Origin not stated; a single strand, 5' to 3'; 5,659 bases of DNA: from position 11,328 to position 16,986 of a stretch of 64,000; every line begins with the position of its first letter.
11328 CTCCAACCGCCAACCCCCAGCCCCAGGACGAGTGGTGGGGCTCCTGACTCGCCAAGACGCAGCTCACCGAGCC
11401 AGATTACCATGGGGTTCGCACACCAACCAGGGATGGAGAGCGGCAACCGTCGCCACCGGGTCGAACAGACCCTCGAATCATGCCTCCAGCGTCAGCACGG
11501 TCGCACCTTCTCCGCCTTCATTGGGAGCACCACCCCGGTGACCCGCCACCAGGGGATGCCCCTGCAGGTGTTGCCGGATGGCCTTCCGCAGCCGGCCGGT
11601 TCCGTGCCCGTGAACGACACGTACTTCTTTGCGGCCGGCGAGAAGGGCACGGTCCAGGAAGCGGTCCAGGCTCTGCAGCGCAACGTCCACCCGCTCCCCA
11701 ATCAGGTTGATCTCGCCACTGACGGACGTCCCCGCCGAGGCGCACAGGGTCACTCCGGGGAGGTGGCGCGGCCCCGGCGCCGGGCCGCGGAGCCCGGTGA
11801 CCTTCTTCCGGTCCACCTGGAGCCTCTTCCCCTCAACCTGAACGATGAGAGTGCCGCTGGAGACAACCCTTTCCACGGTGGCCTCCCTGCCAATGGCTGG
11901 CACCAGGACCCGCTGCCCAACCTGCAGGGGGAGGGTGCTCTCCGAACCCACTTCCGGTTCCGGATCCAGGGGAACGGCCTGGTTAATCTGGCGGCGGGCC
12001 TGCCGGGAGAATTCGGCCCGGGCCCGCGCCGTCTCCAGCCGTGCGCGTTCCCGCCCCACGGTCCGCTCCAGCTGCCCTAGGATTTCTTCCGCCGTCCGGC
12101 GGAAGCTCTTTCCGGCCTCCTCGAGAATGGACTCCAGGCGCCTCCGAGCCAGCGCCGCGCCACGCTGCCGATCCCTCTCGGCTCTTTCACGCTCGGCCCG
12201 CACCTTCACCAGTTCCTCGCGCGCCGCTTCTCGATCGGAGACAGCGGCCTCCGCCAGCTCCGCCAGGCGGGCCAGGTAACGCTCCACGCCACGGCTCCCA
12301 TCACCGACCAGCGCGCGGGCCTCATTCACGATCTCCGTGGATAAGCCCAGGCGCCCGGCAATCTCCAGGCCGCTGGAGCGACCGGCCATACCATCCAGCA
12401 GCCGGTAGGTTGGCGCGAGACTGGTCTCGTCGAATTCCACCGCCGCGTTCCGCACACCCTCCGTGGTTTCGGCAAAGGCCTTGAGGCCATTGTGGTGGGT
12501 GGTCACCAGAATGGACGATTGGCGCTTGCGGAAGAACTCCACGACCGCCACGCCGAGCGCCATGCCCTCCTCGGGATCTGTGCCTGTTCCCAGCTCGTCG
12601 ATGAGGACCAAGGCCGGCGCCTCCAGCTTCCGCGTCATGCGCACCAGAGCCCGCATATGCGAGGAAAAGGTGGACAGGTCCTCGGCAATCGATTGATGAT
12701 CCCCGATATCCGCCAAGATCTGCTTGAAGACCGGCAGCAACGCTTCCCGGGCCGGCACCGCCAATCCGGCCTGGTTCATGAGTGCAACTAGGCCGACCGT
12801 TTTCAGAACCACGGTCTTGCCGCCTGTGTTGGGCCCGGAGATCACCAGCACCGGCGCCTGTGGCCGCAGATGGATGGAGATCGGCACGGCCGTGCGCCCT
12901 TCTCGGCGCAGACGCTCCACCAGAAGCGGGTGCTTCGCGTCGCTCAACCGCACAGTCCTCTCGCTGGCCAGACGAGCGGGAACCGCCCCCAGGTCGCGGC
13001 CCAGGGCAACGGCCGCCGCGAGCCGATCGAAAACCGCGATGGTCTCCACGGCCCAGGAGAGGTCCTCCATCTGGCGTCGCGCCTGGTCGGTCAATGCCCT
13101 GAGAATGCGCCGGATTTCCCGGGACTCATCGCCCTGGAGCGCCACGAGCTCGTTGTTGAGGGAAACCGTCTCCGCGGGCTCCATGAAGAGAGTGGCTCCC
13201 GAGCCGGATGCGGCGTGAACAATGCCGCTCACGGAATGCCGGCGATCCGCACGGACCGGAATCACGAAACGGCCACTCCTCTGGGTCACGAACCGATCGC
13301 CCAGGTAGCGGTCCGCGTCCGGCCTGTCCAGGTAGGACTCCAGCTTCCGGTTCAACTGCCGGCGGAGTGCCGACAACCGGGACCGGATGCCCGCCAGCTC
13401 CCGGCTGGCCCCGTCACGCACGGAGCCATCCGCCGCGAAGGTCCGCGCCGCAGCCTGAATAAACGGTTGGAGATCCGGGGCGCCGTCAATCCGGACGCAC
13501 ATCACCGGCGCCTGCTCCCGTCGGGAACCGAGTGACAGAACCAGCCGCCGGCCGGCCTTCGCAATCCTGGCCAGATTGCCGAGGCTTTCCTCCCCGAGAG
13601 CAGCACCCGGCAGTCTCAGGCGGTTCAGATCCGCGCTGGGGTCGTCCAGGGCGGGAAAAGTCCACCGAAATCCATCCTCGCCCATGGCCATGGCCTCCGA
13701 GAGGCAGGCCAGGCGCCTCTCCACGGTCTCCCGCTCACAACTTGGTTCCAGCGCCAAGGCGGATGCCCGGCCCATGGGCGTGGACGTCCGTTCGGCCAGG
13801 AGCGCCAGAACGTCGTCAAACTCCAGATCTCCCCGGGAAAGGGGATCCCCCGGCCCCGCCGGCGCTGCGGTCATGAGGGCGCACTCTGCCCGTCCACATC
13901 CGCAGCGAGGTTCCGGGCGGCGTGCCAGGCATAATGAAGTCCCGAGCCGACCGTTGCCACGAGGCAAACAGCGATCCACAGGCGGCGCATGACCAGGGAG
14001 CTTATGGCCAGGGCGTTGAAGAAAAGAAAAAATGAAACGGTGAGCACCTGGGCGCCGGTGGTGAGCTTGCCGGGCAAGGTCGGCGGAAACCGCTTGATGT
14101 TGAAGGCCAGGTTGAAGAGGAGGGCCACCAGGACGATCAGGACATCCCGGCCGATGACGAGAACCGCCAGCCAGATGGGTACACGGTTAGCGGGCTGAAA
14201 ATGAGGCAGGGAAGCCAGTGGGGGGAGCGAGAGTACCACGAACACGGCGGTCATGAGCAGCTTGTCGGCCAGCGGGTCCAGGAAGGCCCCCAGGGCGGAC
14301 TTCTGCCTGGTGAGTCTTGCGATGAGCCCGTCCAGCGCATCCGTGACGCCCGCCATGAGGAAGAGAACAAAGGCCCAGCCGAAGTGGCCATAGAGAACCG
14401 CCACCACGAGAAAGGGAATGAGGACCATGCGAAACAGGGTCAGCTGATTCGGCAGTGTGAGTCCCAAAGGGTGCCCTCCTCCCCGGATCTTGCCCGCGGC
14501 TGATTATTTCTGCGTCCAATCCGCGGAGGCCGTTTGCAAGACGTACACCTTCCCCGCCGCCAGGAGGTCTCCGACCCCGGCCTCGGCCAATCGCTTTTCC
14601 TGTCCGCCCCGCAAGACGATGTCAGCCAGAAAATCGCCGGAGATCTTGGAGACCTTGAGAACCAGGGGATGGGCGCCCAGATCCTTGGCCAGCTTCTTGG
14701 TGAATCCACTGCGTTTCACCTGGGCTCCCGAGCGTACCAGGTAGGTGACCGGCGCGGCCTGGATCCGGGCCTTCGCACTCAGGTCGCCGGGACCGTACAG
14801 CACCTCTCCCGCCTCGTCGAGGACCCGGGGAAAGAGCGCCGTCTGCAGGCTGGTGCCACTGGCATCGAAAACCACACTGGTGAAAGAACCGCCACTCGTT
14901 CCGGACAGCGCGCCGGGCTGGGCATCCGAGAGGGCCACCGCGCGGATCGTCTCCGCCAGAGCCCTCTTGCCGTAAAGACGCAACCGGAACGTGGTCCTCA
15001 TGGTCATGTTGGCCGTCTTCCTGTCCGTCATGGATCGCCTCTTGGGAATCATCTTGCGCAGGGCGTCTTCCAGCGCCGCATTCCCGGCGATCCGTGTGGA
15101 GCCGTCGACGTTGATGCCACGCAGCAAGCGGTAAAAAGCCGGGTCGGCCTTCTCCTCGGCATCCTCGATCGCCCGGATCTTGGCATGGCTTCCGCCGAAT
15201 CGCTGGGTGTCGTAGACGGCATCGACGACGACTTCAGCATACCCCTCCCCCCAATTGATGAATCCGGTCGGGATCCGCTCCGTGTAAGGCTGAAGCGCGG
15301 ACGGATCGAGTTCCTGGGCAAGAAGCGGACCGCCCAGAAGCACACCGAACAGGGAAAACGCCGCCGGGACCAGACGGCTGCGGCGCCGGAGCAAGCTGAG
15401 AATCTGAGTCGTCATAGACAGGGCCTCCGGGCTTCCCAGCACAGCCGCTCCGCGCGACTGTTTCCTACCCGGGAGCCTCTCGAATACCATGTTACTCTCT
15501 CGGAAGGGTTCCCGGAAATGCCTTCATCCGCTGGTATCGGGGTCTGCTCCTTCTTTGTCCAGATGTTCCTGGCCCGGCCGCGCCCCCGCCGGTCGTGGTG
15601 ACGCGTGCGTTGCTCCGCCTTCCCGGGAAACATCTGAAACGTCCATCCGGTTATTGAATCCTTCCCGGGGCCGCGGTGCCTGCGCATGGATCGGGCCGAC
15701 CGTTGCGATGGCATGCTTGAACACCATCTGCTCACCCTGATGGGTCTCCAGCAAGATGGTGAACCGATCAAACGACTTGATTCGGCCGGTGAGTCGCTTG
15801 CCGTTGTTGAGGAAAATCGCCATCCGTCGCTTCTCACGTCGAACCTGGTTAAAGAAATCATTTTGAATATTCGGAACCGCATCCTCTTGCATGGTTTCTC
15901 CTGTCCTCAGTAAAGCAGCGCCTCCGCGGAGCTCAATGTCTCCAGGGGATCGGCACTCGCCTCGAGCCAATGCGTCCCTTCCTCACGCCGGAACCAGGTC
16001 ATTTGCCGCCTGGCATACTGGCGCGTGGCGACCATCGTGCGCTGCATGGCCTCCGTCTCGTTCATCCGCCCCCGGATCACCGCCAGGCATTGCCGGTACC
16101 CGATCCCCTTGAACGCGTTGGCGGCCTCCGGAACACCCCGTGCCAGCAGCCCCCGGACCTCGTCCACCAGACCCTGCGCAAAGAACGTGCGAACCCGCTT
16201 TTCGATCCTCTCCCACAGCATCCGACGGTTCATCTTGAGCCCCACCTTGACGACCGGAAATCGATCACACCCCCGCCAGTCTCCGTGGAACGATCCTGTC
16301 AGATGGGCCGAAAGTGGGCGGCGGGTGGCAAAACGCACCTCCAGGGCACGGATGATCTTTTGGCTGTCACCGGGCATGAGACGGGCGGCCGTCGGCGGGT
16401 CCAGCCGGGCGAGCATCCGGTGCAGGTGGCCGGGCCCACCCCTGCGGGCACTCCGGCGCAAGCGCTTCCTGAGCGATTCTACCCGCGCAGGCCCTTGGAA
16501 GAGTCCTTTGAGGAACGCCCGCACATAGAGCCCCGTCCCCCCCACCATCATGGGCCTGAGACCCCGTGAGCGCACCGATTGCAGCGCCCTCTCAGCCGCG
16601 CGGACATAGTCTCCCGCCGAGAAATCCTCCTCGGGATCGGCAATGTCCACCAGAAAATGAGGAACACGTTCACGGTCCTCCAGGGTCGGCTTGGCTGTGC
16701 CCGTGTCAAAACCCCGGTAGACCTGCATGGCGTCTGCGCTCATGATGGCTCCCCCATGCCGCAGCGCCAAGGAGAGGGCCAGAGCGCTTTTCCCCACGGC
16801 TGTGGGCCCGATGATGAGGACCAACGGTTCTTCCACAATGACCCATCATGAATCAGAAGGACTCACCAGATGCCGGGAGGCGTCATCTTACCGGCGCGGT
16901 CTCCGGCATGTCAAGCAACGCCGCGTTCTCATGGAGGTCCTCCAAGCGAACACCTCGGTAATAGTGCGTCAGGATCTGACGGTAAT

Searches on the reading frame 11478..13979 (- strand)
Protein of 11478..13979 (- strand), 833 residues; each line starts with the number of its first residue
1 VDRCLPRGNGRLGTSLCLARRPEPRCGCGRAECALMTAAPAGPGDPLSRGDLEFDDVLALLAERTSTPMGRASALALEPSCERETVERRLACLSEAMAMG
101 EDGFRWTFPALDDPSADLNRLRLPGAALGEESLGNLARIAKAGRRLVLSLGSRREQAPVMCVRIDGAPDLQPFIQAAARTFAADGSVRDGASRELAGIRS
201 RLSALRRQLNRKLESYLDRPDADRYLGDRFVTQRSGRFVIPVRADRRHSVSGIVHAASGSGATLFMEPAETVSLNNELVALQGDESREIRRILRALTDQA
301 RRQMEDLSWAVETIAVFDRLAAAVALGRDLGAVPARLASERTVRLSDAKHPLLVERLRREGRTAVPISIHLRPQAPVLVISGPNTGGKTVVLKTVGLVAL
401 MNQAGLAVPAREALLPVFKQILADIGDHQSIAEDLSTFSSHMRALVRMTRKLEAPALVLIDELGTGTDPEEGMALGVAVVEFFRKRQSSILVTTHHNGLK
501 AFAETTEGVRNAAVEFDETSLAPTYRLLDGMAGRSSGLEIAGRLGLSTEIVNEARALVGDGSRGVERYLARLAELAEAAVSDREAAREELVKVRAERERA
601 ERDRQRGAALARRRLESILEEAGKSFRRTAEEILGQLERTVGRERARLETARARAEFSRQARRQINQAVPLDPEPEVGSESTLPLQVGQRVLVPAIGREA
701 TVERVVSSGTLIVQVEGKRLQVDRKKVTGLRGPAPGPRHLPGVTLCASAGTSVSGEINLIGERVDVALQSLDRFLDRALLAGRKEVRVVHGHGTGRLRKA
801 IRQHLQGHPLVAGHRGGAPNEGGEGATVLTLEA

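Call 45: search_protein_families(library=pfam, proteins=[window:11478-13979:-], max_evalue=0.00001)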
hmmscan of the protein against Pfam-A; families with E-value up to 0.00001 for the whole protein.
window:11478-13979:- (833 aa): 2 families
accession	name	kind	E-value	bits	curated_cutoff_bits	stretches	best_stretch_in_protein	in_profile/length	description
PF00488.27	MutS_V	-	1.2e-34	120.4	30.2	1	379-557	2-183/188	MutS domain V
PF01713.27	Smr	-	1.9e-21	76.4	25.7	1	757-831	1-76/77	Smr domain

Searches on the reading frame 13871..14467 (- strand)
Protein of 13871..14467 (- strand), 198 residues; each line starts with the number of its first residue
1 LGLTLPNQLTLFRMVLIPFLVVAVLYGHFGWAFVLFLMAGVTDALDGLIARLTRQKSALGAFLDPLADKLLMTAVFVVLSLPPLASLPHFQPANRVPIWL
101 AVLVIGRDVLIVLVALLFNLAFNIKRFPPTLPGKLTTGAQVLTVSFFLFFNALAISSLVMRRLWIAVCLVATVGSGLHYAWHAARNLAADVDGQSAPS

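Call 45: search_protein_families(library=pfam, proteins=[window:13871-14467:-], max_evalue=0.00001)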
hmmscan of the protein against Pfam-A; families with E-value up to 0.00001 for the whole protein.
window:13871-14467:- (198 aa): 1 family
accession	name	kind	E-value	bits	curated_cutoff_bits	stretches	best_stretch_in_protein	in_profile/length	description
PF01066.26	CDP-OH_P_transf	-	7.4e-32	111.3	22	1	3-164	1-142/152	CDP-alcohol phosphatidyltransferase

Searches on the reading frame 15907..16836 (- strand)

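Call 45: search_protein_families(library=pfam, proteins=[window:15907-16836:-], max_evalue=0.00001)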
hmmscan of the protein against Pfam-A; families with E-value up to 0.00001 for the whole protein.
window:15907-16836:- (309 aa): 2 families
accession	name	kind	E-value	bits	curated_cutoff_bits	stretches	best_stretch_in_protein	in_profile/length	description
PF01715.23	IPPT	-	4.7e-77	259.4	23.6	1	38-285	1-243/243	IPP transferase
PF01745.22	IPT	-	2.9e-07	30.6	20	1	5-54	3-52/233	Isopentenyl transferase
